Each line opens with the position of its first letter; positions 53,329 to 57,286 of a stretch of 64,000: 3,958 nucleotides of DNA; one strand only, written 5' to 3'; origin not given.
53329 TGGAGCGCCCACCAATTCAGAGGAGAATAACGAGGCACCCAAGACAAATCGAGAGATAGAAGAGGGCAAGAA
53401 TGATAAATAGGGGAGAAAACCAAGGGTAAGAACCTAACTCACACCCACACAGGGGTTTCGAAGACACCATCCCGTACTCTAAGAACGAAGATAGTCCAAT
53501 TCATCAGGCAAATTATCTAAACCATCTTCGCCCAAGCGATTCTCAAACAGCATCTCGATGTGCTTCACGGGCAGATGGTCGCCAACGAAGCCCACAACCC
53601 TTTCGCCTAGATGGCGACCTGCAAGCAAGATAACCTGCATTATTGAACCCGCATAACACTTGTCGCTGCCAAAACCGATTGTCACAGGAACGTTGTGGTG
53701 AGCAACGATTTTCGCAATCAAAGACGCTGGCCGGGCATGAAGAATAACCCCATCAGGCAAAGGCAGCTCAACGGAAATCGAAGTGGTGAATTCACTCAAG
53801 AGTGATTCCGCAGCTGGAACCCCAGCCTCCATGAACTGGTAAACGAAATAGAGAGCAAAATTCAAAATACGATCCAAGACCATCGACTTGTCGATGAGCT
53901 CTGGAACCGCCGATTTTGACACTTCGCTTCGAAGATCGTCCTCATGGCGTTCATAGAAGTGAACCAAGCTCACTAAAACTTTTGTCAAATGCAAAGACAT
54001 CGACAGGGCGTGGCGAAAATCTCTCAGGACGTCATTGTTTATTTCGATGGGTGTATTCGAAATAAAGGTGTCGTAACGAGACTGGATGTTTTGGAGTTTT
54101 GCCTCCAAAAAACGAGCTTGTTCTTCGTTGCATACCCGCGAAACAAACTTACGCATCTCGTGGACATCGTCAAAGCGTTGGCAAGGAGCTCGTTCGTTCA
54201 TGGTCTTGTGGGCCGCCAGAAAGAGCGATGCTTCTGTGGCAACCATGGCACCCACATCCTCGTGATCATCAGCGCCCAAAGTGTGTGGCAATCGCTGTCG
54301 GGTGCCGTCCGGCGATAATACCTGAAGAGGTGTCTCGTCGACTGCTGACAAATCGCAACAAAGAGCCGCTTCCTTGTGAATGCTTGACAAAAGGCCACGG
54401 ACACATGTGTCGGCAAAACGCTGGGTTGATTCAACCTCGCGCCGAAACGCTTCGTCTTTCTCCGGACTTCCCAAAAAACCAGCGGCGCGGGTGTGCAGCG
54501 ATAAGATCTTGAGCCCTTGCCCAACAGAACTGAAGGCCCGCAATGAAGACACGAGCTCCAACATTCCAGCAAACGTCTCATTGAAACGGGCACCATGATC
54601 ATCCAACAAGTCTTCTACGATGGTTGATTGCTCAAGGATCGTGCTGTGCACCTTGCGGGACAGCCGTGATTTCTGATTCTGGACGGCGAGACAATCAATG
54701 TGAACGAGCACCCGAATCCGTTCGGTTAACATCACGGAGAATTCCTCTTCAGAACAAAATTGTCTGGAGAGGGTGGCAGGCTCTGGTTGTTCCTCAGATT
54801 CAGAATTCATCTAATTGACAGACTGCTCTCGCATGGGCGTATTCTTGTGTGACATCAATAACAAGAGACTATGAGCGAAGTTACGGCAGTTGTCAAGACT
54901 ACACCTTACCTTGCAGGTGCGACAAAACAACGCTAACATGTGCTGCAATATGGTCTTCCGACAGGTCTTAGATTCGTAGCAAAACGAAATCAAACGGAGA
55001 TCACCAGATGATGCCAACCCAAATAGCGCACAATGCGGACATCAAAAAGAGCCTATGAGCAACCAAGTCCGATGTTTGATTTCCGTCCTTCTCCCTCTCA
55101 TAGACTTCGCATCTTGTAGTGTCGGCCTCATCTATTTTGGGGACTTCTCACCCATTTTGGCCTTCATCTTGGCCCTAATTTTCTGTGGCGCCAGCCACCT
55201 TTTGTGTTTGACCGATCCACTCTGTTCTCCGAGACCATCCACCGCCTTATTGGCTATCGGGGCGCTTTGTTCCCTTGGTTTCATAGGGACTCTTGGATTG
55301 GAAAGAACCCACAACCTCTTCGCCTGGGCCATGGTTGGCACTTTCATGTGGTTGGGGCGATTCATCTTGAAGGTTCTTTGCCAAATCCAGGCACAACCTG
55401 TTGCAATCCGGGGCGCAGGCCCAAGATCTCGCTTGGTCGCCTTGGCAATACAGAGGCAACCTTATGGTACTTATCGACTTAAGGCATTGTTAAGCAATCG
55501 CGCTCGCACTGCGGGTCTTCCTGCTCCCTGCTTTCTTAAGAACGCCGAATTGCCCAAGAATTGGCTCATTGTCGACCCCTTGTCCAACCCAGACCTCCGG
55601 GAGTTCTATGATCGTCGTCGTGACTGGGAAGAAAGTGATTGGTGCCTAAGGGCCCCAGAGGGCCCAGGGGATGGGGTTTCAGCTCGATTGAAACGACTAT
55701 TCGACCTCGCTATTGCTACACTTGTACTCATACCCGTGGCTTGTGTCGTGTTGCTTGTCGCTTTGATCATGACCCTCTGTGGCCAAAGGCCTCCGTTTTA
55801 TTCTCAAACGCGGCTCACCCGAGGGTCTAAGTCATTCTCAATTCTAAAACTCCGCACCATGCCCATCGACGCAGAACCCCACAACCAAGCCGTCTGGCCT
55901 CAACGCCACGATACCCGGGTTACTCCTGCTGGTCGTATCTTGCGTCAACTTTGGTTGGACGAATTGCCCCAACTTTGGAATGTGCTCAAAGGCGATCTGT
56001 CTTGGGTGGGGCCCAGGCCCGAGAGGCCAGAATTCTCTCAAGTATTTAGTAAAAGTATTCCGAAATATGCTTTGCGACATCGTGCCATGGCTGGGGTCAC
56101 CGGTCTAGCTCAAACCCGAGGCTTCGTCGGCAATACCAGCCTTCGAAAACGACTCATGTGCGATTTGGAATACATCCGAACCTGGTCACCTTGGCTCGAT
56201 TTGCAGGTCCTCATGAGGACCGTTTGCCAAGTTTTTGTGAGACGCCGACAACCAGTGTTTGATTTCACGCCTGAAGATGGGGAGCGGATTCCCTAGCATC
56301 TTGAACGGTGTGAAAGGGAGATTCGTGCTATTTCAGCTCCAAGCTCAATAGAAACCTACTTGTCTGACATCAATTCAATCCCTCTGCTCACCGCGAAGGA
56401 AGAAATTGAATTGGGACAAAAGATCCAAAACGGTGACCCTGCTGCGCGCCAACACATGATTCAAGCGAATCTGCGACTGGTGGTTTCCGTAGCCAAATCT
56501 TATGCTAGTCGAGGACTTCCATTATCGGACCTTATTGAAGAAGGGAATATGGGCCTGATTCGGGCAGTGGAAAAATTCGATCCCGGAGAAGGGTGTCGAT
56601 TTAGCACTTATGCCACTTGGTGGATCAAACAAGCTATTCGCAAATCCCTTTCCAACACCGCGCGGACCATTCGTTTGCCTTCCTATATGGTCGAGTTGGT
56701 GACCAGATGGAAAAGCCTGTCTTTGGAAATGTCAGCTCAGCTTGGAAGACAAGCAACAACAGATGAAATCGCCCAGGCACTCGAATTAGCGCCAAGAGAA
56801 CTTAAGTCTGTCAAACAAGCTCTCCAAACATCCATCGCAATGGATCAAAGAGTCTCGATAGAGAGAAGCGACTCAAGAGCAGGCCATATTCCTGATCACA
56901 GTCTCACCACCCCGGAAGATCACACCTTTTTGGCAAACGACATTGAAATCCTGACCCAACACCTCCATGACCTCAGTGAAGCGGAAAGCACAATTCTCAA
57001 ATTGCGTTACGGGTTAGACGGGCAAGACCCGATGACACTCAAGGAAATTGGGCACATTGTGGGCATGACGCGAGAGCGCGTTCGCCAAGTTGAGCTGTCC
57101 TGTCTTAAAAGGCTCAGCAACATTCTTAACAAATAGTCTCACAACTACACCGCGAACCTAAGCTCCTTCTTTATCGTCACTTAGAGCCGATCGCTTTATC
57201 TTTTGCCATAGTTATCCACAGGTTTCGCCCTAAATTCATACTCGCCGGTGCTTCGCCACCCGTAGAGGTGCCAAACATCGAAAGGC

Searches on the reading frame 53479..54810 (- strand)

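Call 76: search_protein_families(library=pfam, proteins=[window:53479-54810:-], max_evalue=0.0001)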
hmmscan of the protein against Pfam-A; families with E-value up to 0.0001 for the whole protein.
window:53479-54810:- (443 aa): 1 family
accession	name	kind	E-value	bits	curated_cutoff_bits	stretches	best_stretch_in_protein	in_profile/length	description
PF00381.24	PTS-HPr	-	6.2e-05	23.4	23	0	357-397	13-52/81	PTS HPr component phosphorylation site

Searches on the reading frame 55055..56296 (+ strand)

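Call 76: search_protein_families(library=pfam, proteins=[window:55055-56296:+], max_evalue=0.0001)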
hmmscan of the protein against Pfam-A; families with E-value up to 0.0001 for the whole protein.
window:55055-56296:+ (413 aa): 1 family
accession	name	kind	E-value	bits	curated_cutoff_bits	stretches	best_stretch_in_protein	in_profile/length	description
PF02397.22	Bac_transf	-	5.2e-56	189.4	27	1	213-394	1-178/179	Bacterial sugar transferase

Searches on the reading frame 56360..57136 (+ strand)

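Call 76: search_protein_families(library=pfam, proteins=[window:56360-57136:+], max_evalue=0.0001)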
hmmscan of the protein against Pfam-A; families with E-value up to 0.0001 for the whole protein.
window:56360-57136:+ (258 aa): 4 families
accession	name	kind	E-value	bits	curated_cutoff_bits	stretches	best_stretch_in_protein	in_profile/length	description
PF04542.20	Sigma70_r2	-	7.7e-21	74.1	24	1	33-102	1-70/71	Sigma-70 region 2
PF04545.22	Sigma70_r4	-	8.3e-14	51.3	24.1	1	202-252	2-48/50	Sigma-70, region 4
PF04539.22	Sigma70_r3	-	3.1e-11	43.7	25.3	1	119-188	8-77/78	Sigma-70 region 3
PF00140.25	Sigma70_r1_2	-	2.9e-10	40.4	22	1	2-28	8-34/34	Sigma-70 factor, region 1.2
